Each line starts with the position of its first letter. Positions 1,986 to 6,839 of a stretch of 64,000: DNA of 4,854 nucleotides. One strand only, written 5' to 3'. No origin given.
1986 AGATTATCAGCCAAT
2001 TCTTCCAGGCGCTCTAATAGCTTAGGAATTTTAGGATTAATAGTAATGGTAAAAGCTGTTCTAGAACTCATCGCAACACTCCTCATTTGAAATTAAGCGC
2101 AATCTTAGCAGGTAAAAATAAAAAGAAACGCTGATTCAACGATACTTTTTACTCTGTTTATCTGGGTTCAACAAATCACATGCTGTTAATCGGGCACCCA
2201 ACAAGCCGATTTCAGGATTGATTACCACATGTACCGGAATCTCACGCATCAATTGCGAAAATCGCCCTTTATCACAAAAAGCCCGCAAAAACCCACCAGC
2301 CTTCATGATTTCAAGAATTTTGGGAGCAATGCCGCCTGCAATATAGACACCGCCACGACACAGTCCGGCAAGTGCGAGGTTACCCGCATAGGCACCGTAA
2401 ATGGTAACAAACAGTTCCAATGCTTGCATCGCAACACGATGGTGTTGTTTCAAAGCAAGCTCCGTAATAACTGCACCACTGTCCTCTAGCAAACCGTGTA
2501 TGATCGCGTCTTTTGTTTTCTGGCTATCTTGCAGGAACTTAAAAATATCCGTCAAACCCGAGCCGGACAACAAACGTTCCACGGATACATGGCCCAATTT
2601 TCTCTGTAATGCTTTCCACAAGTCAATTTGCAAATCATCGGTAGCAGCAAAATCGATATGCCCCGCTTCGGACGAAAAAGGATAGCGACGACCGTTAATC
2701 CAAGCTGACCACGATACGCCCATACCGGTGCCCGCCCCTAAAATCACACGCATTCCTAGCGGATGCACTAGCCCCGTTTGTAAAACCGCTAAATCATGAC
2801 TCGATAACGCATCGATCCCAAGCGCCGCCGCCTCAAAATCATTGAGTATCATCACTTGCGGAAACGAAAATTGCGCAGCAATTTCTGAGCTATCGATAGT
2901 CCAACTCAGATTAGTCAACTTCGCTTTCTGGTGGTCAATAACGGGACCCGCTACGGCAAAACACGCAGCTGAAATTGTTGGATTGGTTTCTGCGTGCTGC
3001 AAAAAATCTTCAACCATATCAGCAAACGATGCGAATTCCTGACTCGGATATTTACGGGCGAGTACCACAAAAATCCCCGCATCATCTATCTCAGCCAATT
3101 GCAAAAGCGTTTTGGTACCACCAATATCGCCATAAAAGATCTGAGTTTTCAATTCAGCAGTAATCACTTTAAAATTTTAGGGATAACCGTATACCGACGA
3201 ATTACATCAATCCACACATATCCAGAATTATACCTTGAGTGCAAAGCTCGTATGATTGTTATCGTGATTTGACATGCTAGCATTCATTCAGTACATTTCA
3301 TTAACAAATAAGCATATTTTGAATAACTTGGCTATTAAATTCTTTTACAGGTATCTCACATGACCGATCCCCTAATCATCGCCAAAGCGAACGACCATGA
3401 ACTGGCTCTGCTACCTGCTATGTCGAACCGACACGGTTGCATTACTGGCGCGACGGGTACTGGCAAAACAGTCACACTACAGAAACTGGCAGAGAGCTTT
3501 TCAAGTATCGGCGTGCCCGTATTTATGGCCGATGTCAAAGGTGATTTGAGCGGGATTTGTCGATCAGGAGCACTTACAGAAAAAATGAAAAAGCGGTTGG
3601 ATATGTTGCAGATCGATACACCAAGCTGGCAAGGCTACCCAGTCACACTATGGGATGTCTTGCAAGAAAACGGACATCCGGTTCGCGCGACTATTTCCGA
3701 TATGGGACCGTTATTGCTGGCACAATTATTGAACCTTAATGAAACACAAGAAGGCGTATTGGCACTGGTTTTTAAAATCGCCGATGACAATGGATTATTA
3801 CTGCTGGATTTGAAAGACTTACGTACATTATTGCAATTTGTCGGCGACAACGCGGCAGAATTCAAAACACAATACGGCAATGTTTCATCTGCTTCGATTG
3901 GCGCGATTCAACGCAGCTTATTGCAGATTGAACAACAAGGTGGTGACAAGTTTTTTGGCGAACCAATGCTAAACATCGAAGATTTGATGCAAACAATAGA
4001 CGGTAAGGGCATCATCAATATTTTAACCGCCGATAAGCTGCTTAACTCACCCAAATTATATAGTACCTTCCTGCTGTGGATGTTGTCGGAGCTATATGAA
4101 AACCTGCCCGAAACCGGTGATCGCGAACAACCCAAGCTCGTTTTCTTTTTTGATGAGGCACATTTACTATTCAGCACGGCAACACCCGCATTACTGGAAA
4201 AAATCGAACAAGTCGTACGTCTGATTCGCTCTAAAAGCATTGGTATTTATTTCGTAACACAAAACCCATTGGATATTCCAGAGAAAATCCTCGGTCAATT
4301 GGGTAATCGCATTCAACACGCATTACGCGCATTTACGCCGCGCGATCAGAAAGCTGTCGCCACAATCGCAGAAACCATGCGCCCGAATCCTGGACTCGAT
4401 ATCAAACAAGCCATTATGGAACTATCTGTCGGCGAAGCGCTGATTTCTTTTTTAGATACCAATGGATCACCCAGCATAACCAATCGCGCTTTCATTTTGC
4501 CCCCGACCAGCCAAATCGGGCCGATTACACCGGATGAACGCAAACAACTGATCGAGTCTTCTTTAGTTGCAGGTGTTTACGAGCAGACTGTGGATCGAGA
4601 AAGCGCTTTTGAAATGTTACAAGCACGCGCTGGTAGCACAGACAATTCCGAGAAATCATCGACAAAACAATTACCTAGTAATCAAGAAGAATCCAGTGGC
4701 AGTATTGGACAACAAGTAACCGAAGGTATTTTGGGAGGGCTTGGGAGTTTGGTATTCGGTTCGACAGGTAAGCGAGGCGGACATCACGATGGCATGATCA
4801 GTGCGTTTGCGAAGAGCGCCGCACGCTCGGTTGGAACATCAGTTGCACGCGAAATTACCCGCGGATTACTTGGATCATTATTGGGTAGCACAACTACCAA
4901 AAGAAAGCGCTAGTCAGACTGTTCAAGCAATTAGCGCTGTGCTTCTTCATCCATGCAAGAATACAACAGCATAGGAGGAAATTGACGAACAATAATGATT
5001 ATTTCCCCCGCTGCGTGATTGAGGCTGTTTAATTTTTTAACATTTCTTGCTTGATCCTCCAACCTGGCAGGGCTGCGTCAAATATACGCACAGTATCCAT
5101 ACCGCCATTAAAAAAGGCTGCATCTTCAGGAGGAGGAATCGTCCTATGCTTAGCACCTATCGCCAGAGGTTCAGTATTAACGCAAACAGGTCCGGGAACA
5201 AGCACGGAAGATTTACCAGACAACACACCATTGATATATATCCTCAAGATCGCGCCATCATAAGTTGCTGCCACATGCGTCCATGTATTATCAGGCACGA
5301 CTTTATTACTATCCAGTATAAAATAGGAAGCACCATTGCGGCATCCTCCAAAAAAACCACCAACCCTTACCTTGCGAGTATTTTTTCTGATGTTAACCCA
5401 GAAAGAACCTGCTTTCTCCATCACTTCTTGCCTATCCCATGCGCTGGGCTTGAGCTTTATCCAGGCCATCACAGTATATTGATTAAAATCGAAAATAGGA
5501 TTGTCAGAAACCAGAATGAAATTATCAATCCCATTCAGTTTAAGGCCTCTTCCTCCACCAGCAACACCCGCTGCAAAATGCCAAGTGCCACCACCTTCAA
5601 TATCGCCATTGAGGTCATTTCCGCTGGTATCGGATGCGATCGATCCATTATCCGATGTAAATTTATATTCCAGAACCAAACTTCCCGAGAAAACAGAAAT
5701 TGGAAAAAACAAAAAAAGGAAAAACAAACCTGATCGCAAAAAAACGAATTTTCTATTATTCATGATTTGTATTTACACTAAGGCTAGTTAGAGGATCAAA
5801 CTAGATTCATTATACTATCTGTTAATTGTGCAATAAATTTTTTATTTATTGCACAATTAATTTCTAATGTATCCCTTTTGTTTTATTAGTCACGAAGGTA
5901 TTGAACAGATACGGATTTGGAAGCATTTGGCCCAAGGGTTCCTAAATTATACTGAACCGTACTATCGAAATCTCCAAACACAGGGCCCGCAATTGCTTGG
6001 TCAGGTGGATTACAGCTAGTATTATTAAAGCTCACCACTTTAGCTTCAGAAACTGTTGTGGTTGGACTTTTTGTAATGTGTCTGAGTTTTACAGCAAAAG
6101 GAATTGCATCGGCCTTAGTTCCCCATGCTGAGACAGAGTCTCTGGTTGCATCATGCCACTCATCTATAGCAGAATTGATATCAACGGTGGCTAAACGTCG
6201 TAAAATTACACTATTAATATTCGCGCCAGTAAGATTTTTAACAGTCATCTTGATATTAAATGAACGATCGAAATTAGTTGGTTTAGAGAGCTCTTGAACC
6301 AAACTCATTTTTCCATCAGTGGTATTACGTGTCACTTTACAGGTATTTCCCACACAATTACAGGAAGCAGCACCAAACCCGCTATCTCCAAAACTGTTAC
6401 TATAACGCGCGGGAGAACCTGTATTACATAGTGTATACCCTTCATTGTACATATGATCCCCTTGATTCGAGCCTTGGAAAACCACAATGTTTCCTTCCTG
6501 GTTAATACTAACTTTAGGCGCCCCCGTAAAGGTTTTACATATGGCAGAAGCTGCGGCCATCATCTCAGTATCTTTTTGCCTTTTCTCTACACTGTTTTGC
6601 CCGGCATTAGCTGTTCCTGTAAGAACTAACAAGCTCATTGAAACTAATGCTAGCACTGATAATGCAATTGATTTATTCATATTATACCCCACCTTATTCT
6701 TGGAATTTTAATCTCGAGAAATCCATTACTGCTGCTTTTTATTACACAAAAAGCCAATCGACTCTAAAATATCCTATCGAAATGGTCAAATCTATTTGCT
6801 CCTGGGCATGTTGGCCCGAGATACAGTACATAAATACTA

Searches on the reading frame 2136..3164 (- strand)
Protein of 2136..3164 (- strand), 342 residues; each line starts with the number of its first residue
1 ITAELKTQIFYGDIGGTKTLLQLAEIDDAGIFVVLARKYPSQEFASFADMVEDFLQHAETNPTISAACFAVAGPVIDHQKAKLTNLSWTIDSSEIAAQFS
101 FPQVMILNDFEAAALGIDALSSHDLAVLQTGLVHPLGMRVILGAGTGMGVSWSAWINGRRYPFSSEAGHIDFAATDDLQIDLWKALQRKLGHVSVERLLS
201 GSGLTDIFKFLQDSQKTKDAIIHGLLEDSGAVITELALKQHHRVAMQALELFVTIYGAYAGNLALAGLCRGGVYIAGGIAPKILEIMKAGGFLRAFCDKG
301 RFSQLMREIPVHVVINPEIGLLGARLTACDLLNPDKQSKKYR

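Call 26: search_protein_families(library=pfam, proteins=[window:2136-3164:-], max_evalue=0.00001)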
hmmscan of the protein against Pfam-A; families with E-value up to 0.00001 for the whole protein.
window:2136-3164:- (342 aa): 1 family
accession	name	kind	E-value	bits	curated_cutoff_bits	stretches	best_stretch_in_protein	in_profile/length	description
PF02685.22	Glucokinase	-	2.8e-104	348.9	22.1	1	11-328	2-311/314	Glucokinase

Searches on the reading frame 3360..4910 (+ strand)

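Call 26: search_protein_families(library=pfam, proteins=[window:3360-4910:+], max_evalue=0.00001)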
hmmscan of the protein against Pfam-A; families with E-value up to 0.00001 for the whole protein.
window:3360-4910:+ (517 aa): 4 families
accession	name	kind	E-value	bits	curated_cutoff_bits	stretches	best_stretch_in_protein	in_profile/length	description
PF05872.18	HerA_C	-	3e-221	735.9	22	1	5-510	3-499/502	Helicase HerA-like C-terminal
PF01935.23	DUF87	-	1.6e-08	35.4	23.2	1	20-221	20-198/220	Helicase HerA, central domain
PF13401.12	AAA_22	-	6.2e-07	30.2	27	0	23-67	5-51/130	AAA domain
PF12846.13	AAA_10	-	1.2e-06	28.2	27.5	0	229-361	213-338/362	AAA-like domain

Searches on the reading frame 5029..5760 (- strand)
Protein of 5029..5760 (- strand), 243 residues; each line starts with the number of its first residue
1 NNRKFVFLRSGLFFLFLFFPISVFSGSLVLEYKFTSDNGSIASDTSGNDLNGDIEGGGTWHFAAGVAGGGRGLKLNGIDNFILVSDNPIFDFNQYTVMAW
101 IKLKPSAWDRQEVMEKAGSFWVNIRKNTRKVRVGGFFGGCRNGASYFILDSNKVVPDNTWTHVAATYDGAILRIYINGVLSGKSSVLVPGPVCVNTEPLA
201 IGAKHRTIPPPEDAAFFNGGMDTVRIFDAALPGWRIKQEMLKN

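Call 3: search_protein_families(library=pfam, proteins=[window:5029-5760:-], max_evalue=1)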
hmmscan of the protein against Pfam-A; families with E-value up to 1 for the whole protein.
window:5029-5760:- (243 aa): 2 families
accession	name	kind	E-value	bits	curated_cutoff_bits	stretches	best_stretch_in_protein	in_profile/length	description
PF13385.13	Laminin_G_3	-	8.7e-26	91.3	27.6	1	79-232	4-146/151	Concanavalin A-like lectin/glucanases superfamily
PF02210.31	Laminin_G_2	-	0.018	15.9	22.9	1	150-226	45-123/126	Laminin G domain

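Call 4: search_protein_families(library=ncbifam, proteins=[window:5029-5760:-], max_evalue=1)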
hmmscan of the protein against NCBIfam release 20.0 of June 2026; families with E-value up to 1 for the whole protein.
window:5029-5760:- (243 aa): 2 families
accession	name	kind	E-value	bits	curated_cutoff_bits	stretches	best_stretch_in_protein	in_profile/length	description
NF052521.1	TafC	equivalog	1.9e-06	27.2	410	1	151-235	275-355/373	TafC family fimbrial protein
NF000479.1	zbmA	exception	0.076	13.3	280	1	118-163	20-66/132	zorbamycin binding protein ZbmA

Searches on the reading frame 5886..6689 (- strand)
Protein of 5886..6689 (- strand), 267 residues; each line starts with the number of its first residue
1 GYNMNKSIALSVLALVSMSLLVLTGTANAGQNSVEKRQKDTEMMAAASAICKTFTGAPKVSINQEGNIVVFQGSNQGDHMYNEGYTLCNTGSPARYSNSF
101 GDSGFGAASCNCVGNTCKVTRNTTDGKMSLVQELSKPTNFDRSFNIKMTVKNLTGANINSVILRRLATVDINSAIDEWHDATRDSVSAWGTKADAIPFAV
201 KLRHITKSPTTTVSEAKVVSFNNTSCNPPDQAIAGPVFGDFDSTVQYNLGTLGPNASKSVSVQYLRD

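Call 3: search_protein_families(library=pfam, proteins=[window:5886-6689:-], max_evalue=1)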
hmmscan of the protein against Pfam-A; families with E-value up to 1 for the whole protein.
window:5886-6689:- (267 aa): 1 family
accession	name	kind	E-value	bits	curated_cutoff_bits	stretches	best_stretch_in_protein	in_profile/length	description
PF09624.15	DUF2393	-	0.16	12.4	26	1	127-164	46-83/146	Protein of unknown function (DUF2393)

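Call 4: search_protein_families(library=ncbifam, proteins=[window:5886-6689:-], max_evalue=1)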
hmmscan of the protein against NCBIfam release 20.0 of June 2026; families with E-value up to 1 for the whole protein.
window:5886-6689:- (267 aa): 0 families

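Call 67: search_protein_families(library=ncbifam, proteins=[window:5886-6689:-], max_evalue=0.1)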
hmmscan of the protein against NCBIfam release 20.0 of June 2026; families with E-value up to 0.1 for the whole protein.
window:5886-6689:- (267 aa): 0 families
